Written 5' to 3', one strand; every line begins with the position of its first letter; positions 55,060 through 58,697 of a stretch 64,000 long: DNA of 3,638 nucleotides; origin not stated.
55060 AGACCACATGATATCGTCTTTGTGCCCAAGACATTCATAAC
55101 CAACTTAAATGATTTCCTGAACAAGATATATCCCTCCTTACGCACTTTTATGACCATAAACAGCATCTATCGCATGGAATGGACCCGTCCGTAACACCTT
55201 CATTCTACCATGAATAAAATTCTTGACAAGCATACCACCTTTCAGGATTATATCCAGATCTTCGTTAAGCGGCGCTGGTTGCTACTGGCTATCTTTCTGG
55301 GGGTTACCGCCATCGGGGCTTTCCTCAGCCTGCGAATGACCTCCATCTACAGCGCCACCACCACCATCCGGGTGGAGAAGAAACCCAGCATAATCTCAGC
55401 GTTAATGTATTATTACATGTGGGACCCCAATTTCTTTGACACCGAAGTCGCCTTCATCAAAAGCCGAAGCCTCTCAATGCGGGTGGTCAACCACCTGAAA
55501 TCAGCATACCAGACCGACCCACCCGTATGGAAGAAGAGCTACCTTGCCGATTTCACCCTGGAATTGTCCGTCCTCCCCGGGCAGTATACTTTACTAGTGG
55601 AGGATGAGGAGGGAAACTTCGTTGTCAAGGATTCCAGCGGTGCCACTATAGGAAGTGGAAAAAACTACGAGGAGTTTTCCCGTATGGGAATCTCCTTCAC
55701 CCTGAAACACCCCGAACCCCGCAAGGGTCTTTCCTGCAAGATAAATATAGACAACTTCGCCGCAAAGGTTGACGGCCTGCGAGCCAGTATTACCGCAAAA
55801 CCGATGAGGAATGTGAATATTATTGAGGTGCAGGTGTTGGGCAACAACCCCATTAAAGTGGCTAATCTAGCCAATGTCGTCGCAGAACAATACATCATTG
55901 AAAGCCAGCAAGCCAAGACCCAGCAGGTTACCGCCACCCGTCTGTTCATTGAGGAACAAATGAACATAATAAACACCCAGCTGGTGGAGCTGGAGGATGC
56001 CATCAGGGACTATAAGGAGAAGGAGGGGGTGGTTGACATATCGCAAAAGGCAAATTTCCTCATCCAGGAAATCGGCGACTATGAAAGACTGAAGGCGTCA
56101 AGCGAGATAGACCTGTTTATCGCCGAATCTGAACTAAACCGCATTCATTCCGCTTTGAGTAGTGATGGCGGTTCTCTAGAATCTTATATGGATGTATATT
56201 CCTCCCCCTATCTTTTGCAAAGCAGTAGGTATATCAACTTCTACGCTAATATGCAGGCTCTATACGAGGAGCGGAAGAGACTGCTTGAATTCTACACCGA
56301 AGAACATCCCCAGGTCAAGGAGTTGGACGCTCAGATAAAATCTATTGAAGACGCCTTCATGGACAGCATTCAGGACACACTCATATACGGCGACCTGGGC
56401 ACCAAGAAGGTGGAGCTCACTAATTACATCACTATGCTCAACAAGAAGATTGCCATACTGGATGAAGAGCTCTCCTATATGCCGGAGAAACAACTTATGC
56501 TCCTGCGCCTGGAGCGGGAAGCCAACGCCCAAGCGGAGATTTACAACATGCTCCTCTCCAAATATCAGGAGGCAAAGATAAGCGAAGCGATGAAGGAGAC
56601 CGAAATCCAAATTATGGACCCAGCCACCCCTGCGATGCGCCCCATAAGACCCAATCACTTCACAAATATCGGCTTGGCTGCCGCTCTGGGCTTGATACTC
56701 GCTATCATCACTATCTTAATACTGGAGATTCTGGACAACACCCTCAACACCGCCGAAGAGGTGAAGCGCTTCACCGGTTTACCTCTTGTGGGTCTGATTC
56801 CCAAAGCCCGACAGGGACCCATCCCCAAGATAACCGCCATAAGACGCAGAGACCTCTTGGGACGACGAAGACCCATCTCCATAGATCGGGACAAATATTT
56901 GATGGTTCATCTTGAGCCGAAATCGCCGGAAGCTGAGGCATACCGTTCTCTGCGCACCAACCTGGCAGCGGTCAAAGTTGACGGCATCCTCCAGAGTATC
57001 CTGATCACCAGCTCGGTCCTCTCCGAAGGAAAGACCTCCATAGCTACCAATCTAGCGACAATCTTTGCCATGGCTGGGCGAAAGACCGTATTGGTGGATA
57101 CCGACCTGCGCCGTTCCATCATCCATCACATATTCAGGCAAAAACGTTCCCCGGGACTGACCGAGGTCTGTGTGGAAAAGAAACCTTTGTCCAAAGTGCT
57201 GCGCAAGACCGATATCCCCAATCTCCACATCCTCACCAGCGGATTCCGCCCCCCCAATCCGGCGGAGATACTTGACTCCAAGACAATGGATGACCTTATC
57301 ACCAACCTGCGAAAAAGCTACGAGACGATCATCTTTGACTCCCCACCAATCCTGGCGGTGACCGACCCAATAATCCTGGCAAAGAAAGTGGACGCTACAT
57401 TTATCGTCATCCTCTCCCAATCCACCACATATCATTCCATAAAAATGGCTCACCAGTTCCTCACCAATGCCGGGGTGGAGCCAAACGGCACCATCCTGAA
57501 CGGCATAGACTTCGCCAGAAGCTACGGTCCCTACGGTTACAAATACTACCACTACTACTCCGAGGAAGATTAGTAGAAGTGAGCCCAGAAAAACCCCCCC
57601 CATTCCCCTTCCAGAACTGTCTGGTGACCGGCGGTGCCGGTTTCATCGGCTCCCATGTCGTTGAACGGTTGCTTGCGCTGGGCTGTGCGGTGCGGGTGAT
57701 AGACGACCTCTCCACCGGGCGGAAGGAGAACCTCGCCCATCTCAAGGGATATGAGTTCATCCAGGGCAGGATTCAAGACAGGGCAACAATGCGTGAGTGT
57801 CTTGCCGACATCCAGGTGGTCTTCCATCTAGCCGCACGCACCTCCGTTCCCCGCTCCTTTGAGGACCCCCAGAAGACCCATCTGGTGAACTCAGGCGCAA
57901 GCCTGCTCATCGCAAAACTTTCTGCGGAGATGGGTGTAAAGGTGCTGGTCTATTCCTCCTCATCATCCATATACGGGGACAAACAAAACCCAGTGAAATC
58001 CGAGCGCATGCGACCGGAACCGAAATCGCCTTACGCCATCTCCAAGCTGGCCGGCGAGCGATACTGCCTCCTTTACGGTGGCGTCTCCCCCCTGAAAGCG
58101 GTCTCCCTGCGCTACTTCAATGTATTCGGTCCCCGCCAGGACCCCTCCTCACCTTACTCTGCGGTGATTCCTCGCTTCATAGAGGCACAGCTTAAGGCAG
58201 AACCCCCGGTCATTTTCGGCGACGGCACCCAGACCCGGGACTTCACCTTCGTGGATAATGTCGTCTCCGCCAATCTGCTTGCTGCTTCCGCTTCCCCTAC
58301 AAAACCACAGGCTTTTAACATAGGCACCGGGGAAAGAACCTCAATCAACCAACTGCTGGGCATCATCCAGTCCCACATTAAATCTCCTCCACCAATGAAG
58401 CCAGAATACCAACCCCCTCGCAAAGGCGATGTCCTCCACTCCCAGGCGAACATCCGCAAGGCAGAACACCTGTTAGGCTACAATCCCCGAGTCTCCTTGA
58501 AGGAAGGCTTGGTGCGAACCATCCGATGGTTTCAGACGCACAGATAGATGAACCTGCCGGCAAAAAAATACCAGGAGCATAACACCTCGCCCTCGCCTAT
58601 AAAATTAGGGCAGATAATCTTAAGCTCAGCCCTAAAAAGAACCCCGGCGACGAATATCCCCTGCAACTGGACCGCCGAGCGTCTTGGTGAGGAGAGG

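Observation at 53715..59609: Compact exopolysaccharide export locus with short Wza and BY-kinase Wzc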

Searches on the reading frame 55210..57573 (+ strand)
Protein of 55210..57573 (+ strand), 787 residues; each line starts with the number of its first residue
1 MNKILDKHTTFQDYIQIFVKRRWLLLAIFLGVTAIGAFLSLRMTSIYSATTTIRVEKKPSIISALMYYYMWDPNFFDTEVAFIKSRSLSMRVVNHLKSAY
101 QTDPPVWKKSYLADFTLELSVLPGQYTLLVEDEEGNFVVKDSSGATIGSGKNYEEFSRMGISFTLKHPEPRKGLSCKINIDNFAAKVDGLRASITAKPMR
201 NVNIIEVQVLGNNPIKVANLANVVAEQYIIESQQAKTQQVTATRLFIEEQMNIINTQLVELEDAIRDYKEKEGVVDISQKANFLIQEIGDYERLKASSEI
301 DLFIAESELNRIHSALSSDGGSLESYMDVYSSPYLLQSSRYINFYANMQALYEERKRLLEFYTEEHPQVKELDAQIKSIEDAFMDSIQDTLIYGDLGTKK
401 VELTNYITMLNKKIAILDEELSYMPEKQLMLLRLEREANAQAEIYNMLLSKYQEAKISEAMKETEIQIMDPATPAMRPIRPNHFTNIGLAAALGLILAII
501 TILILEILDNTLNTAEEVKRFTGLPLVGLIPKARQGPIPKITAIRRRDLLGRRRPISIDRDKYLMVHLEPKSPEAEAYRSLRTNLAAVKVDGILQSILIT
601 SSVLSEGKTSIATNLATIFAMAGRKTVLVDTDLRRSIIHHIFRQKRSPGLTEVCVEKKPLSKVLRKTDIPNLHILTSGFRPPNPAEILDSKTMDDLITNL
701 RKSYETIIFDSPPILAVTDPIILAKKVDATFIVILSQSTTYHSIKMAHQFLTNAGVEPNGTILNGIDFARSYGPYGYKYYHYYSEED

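Call 3: search_protein_families(library=pfam, proteins=[window:55210-57573:+], max_evalue=0.01)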
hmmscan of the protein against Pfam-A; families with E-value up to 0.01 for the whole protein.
window:55210-57573:+ (787 aa): 4 families
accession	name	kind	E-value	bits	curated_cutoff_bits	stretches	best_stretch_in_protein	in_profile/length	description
PF13807.11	GNVR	-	5.2e-14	52.4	27.7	1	428-504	3-79/82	G-rich domain on putative tyrosine kinase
PF13614.12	AAA_31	-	2e-10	41.4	27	1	607-737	14-150/177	AAA domain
PF02706.20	Wzz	-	1.1e-06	29.3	25.5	1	12-95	6-90/91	Chain length determinant protein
PF01656.29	CbiA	-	1.4e-05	25.5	25.4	1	606-701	10-66/125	CobQ/CobB/MinD/ParA nucleotide binding domain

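Call 4: search_protein_families(library=ncbifam, proteins=[window:55210-57573:+], max_evalue=0.01)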
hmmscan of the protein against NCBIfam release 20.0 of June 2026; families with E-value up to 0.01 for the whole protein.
window:55210-57573:+ (787 aa): 15 families
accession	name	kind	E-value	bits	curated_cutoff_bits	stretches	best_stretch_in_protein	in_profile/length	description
NF007350.0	PRK09841.1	equivalog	1.6e-66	224.9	1248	2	410-785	351-724/726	tyrosine-protein kinase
NF008568.0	PRK11519.1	equivalog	1.6e-63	215.1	1068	2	409-786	350-719/720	tyrosine-protein kinase Wzc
TIGR01005.1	eps_transp_fam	subfamily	1.3e-62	212.1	411.7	2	190-778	142-738/754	exopolysaccharide transport protein family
TIGR01007.1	eps_fam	subfamily_domain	1.7e-49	168.1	108.05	1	576-777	1-202/204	polysaccharide biosynthesis tyrosine autokinase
TIGR03018.1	pepcterm_TyrKin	hypoth_equivalog_domain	3.9e-38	130.9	230.65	1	568-754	5-199/207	XrtA-associated tyrosine autokinase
TIGR03007.1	pepcterm_ChnLen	equivalog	8.2e-35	120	278.85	2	184-535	103-465/498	XrtA system polysaccharide chain length determinant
TIGR03029.1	EpsG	equivalog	2.1e-31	109.1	313.8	1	562-764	71-273/274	chain length determinant protein tyrosine kinase EpsG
TIGR03017.1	EpsF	equivalog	4.9e-29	101.3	422.75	2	188-530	117-443/444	chain length determinant protein EpsF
TIGR01006.1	polys_exp_MPA1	subfamily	9.8e-12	44.8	296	1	428-532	119-223/226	CspC family polysaccharide chain length determinant protein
TIGR01968.1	minD_bact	equivalog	2.5e-07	30.3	212.9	1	597-713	4-121/261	septum site-determining protein MinD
NF041546.1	ParA_partition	equivalog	3.3e-07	30.1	180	1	607-659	12-65/203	ParA family partition ATPase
TIGR01969.1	minD_arch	subfamily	9.2e-07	28.3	201.75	1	597-766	3-170/251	cell division ATPase MinD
TIGR03371.1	cellulose_yhjQ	equivalog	0.00039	20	157.85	1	598-759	5-169/246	cellulose biosynthesis protein BcsQ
NF041136.1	MrpORP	equivalog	0.002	17.5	450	1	593-644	4-55/365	iron-sulfur cluster carrier protein MrpORP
NF053622.1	ATPseBagAMYCTU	equivalog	0.0051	16.3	400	0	607-642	19-53/325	ATPase BagA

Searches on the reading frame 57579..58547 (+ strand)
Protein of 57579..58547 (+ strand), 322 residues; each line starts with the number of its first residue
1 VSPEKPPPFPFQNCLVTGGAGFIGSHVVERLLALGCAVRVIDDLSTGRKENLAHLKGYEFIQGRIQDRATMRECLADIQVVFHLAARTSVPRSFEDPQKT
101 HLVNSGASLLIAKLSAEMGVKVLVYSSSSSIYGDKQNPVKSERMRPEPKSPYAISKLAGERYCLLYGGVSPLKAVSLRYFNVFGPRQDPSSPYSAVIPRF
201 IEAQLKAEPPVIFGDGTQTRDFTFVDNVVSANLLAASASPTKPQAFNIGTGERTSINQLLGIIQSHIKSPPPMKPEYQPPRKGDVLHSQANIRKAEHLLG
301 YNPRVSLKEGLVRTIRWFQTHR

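Call 3: search_protein_families(library=pfam, proteins=[window:57579-58547:+], max_evalue=0.01)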
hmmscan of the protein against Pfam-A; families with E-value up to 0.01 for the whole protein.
window:57579-58547:+ (322 aa): 9 families
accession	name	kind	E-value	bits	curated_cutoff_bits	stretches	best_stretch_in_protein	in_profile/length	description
PF01370.27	Epimerase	-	7.1e-61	206.1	20.9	1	15-249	2-240/240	NAD dependent epimerase/dehydratase family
PF16363.11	GDP_Man_Dehyd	-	4.1e-51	174.8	27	1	15-312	1-330/332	GDP-mannose 4,6 dehydratase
PF01073.25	3Beta_HSD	-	1.6e-26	93.4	22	1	15-238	1-231/280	3-beta hydroxysteroid dehydrogenase/isomerase family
PF04321.23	RmlD_sub_bind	-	4e-13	49.5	27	1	14-164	3-137/287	RmlD substrate binding domain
PF02719.21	Polysacc_synt_2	-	4.1e-10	39.7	20.2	1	15-263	2-243/293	Polysaccharide biosynthesis protein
PF07993.18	NAD_binding_4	-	1.1e-09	38.3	20.1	1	69-229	80-255/258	Male sterility protein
PF13460.12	NAD_binding_10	-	1.3e-07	32.1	27.2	1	18-162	1-130/184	NAD(P)H-binding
PF05368.20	NmrA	-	1.4e-07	31.9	27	1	14-128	5-107/298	NmrA-like family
PF00106.31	adh_short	-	0.00016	21.7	26.6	1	14-79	3-72/195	short chain dehydrogenase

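Call 4: search_protein_families(library=ncbifam, proteins=[window:57579-58547:+], max_evalue=0.01)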
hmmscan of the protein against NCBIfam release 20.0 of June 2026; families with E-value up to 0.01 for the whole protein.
window:57579-58547:+ (322 aa): 36 families (the best 25 are shown)
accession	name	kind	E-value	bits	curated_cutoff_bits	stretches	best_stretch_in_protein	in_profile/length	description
NF011728.1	PRK15181.1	equivalog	9.2e-63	212.3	760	1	13-319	17-338/348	Vi polysaccharide biosynthesis UDP-N-acetylglucosaminuronic acid C-4 epimerase TviC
TIGR01179.1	galE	equivalog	1.2e-50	172.2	262.3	1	14-321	2-328/332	UDP-glucose 4-epimerase GalE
TIGR04180.1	EDH_00030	hypoth_equivalog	1.3e-40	139.4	475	1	15-305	2-296/297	NAD-dependent 4,6-dehydratase LegB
TIGR01181.1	dTDP_gluc_dehyt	equivalog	1.6e-40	139.2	365.1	1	14-321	2-314/321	dTDP-glucose 4,6-dehydratase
TIGR02197.1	heptose_epim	equivalog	5.8e-39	134.1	274.6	1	15-319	2-314/316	ADP-glyceromanno-heptose 6-epimerase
NF007956.0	PRK10675.1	subfamily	1e-25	90.6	394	1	14-321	3-332/338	UDP-glucose 4-epimerase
TIGR03466.1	HpnA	hypoth_equivalog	6e-25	87.8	367.65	1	13-161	2-150/327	hopanoid-associated sugar epimerase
NF042422.1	oxyalk_red_OleD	equivalog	1.3e-23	83.9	580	1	14-265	3-248/329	2-alkyl-3-oxoalkanoate reductase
NF008360.0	PRK11150.1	equivalog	1.2e-20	74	452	1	15-260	3-247/310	ADP-glyceromanno-heptose 6-epimerase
NF042423.1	oxyalk_red_Shew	equivalog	4e-20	72.1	580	1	12-240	9-225/331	2-alkyl-3-oxoalkanoate reductase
NF008872.0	PRK11908.1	equivalog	1e-16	60.9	294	1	13-318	3-335/349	bifunctional UDP-4-keto-pentose/UDP-xylose synthase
NF047922.1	GDPFucSynFcl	equivalog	2e-16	60.3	500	1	15-321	6-304/308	GDP-L-fucose synthase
NF007490.0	PRK10084.1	subfamily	1e-15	57.6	649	1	14-319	3-335/361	dTDP-glucose 4,6-dehydratase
TIGR02622.1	CDP_4_6_dhtase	equivalog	3e-15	56.2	278.45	1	13-320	6-332/352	CDP-glucose 4,6-dehydratase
NF007582.0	PRK10217.1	equivalog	4.7e-15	55.5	698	1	13-318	3-331/355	dTDP-glucose 4,6-dehydratase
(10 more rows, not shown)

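Call 75: search_solved_structures(query=window:57579-58547:+, max_evalue=1e-20)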
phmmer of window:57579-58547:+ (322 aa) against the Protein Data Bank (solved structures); distinct sequences matched with E-value up to 1e-20: 59.
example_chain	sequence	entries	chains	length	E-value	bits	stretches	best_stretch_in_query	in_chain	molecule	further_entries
6wjb_A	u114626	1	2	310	1.6e-63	218.1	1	12-316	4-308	NAD-dependent epimerase/dehydratase family protein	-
4zrm_A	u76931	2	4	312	5.3e-63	216.4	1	12-319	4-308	UDP-glucose 4-epimerase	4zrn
10ke_A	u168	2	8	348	8.1e-63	215.8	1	12-319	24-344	Capsular polysaccharide biosynthesis protein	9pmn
3ru7_A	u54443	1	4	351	1.1e-62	215.3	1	12-318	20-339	WbgU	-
3ru9_A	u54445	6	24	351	1.2e-62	215.3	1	12-318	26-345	WbgU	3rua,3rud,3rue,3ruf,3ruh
3lu1_A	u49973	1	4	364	1.3e-62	215.1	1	12-318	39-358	WbgU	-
6wj9_A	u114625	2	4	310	1.5e-62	214.9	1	12-316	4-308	NAD-dependent epimerase/dehydratase family protein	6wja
3ruc_A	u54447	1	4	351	2.9e-61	210.7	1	12-318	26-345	WbgU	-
6dnt_A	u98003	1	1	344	8.9e-59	202.5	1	11-319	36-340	NAD-dependent epimerase/dehydratase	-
1sb8_A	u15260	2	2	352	5.8e-58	199.8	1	12-318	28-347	wbpP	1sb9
7ys8_A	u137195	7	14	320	3.1e-57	197.4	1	14-319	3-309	UDP-glucose 4-epimerase | UDP-glucose 4-epimerase along with EC 5.1.3.2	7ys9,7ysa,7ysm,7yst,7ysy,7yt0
6pmh_A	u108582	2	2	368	3.5e-49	171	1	14-319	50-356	UDP-glucose 4-epimerase related protein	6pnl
2p5u_A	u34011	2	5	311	4.2e-48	167.4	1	14-318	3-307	UDP-glucose 4-epimerase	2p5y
6kv9_A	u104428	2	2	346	1.1e-46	162.9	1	13-318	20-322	MoeE5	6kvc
6zl6_A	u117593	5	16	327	1.6e-40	142.5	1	14-313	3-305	Epimerase domain-containing protein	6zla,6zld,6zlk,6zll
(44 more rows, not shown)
